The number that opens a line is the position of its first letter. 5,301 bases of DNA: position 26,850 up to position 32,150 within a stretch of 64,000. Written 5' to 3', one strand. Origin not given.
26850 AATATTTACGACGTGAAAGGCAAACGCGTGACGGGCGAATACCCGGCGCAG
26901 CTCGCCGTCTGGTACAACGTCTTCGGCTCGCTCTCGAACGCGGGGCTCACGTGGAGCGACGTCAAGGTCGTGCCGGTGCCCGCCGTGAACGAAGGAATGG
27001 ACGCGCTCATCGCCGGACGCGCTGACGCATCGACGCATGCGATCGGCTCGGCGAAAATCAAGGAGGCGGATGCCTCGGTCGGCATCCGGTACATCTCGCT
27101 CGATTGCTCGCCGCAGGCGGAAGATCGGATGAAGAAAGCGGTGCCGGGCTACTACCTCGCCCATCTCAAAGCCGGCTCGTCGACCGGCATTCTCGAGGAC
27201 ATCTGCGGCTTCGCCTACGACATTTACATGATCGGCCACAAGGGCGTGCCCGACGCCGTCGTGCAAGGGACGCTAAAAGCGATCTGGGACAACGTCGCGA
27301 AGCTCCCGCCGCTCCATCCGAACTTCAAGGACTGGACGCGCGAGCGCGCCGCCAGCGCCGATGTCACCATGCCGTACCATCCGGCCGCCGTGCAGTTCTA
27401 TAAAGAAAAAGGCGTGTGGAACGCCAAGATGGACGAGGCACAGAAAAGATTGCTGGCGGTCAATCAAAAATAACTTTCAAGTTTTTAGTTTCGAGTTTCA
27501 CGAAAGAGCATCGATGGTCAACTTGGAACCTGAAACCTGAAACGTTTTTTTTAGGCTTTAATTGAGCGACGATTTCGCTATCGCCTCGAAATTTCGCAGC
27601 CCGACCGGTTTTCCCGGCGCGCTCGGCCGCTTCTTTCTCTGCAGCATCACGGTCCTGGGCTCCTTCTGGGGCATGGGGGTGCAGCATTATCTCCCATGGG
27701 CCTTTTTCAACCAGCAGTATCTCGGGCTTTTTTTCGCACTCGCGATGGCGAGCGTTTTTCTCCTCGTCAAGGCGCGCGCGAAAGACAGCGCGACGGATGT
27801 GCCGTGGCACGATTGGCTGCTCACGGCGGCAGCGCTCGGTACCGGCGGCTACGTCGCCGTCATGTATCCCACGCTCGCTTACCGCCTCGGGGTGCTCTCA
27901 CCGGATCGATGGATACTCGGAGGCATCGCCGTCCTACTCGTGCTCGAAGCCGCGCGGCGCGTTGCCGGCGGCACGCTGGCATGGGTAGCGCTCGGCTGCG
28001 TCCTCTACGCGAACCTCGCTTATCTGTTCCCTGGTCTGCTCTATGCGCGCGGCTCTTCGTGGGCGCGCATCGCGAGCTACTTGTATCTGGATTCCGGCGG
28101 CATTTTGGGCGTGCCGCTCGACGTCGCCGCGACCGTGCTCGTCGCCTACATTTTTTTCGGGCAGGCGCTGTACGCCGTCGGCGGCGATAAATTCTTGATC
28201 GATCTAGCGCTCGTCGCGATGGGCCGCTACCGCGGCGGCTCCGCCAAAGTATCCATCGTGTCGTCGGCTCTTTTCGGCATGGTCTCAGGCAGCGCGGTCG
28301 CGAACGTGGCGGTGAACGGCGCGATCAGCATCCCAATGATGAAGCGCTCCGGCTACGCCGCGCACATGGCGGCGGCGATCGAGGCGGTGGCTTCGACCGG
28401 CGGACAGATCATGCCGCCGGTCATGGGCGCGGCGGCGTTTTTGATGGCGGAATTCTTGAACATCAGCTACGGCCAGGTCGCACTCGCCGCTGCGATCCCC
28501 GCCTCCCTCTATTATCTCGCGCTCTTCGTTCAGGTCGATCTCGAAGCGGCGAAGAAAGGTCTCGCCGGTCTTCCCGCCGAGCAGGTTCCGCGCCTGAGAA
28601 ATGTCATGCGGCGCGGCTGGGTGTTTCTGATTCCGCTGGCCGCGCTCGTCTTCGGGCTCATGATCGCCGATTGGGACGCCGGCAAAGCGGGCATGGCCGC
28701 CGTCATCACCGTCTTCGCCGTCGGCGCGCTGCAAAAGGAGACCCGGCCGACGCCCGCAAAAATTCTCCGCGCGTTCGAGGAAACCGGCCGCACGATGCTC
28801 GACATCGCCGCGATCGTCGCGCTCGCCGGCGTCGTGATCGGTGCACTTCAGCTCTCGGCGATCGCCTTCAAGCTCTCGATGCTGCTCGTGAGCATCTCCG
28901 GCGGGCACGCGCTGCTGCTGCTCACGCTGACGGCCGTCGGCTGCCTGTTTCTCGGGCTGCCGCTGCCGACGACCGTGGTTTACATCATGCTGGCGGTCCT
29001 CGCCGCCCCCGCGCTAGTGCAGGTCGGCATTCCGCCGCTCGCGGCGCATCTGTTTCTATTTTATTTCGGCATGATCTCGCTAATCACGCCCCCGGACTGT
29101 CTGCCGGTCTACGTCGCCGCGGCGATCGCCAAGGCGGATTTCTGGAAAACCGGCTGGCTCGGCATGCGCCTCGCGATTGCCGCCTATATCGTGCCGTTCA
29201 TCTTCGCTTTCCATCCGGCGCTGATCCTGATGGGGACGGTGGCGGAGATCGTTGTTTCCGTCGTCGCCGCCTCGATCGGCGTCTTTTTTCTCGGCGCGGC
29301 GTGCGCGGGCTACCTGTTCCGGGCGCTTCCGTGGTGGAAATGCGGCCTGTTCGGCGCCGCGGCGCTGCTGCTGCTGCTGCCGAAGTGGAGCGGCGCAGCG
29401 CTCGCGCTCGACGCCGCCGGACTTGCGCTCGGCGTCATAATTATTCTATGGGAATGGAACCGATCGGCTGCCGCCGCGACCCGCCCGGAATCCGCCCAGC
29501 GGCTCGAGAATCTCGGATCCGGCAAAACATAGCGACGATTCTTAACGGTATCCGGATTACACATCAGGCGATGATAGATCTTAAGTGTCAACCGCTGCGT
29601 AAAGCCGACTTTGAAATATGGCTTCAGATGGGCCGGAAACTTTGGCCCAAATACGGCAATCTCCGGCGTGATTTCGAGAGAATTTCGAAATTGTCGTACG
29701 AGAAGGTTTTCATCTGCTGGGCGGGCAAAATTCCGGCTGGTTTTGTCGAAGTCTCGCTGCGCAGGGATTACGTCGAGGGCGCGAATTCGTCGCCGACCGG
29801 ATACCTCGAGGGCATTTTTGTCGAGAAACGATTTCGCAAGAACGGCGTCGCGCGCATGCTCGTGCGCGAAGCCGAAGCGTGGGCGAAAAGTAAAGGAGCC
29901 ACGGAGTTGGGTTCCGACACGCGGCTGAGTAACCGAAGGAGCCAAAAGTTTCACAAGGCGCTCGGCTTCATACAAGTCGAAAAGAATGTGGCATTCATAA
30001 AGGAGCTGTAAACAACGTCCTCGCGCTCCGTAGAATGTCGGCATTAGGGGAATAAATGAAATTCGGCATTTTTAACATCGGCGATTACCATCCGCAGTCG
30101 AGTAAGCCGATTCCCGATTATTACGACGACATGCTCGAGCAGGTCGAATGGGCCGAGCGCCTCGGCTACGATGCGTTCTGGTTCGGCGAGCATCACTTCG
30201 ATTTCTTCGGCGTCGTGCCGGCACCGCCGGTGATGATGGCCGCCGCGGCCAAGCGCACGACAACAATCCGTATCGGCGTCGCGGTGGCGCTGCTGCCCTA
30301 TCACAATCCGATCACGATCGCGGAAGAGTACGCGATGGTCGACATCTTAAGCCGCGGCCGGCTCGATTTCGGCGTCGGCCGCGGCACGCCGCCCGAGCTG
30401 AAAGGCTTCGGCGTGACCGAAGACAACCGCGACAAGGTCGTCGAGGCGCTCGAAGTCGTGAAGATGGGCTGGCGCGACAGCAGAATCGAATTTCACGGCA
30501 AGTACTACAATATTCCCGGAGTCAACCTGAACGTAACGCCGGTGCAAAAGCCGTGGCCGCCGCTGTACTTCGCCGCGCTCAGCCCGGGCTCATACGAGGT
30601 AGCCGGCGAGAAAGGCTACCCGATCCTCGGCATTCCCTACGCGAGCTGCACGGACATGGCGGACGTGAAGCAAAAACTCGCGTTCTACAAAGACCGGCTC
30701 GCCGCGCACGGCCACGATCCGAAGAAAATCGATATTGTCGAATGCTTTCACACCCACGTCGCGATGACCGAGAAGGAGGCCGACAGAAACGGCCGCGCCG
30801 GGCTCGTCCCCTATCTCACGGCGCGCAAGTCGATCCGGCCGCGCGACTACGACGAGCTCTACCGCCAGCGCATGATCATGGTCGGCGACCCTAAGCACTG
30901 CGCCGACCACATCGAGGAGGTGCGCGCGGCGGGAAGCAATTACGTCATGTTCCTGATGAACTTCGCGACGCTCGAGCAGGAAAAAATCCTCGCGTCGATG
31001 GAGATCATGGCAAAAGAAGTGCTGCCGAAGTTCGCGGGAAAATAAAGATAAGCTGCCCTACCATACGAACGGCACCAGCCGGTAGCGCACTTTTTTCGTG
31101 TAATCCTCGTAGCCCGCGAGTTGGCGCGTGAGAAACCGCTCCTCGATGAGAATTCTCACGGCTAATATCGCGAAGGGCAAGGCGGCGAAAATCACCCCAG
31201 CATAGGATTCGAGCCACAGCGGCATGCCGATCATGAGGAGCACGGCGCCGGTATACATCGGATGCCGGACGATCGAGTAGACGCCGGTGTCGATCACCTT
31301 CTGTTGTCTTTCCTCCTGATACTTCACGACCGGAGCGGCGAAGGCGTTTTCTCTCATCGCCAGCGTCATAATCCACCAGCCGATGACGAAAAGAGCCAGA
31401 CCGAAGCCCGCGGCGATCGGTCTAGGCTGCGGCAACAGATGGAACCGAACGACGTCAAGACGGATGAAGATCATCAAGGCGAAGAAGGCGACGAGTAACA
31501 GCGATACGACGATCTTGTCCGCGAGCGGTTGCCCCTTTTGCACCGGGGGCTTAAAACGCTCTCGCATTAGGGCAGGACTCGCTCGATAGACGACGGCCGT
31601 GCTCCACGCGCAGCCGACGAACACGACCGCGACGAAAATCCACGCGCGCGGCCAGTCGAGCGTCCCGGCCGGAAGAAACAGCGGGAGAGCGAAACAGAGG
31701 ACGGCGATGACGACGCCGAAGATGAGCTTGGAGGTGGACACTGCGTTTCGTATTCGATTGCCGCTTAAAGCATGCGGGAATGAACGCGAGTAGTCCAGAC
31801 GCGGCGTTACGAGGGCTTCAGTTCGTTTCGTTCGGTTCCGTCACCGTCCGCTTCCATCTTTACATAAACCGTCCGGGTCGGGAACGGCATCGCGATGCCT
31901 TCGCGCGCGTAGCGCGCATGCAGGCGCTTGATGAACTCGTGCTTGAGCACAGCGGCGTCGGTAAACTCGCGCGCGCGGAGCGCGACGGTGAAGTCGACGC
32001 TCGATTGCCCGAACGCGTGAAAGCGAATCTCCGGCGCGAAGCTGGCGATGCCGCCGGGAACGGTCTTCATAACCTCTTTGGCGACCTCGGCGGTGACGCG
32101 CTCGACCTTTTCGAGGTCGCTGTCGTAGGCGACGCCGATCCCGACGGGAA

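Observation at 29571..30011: AAC(6')-I-like aminoglycoside acetyltransferase gene in a ~50% GC islet downstream of the TAXI-TRAP pair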

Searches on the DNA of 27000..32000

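Call 49: search_rna_families(source=window, start=27000, end=32000, threshold=evalue, max_evalue=1)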
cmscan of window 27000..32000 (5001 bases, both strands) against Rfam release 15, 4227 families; matches with E-value up to 1: 3.
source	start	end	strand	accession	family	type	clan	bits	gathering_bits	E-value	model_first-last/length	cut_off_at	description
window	29217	29286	+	RF01059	mir-598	Gene; miRNA;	-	22.5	69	0.32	1-80/80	no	mir-598 microRNA precursor family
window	29404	29451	-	RF01343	CRISPR-DR33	Gene; CRISPR;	-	20.7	39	0.71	1-37/37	no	CRISPR RNA direct repeat element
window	30330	30385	+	RF01630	ceN40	Gene; snRNA; snoRNA; CD-box;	-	19.2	35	0.4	1-123/123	no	Nematode snoRNA ceN40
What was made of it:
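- Tried and rejected: Rfam hits are all far below gathering scores (call 49).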

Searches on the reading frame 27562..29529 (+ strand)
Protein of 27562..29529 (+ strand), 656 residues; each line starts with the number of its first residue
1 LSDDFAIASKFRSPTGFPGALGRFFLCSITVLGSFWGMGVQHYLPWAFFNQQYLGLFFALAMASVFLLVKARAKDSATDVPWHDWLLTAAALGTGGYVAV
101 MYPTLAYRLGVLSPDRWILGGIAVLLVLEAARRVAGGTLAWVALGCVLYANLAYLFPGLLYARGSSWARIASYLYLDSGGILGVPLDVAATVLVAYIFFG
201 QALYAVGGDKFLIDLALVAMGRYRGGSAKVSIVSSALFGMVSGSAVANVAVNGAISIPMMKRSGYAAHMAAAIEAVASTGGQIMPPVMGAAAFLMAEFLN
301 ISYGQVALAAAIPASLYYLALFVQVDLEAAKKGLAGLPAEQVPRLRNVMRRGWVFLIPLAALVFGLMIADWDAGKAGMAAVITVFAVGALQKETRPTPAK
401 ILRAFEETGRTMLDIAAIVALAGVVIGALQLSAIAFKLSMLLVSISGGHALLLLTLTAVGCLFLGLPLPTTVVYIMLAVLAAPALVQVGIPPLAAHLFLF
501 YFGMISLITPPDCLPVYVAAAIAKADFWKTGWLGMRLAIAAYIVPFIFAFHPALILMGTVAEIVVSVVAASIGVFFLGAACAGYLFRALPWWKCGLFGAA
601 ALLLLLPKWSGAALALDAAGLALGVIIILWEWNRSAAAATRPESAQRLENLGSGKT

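Call 59: search_protein_families(library=ncbifam, proteins=[window:27562-29529:+], max_evalue=1e-10)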
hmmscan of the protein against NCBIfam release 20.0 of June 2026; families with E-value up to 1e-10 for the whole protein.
window:27562-29529:+ (656 aa): 2 families
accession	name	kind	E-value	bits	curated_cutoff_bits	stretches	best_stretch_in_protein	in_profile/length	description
TIGR02123.1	TRAP_fused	subfamily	4e-176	587.3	320.65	1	32-632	14-609/615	TRAP transporter fused permease subunit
TIGR00786.1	dctM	subfamily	2.4e-27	95.7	268.45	1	196-560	46-397/405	TRAP transporter large permease subunit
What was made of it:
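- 28671..29570 (+): Spurious upstream part of the 446-aa run-through ORF, an off-frame read over the permease gene. The TRAP_fused permease occupies 27562-29532 in another frame (call 59).
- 27562..29532 (+): TRAP transporter fused permease; upstream flank of the insertion. TIGR02123 scores 587 against a cutoff of 321 (call 59).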
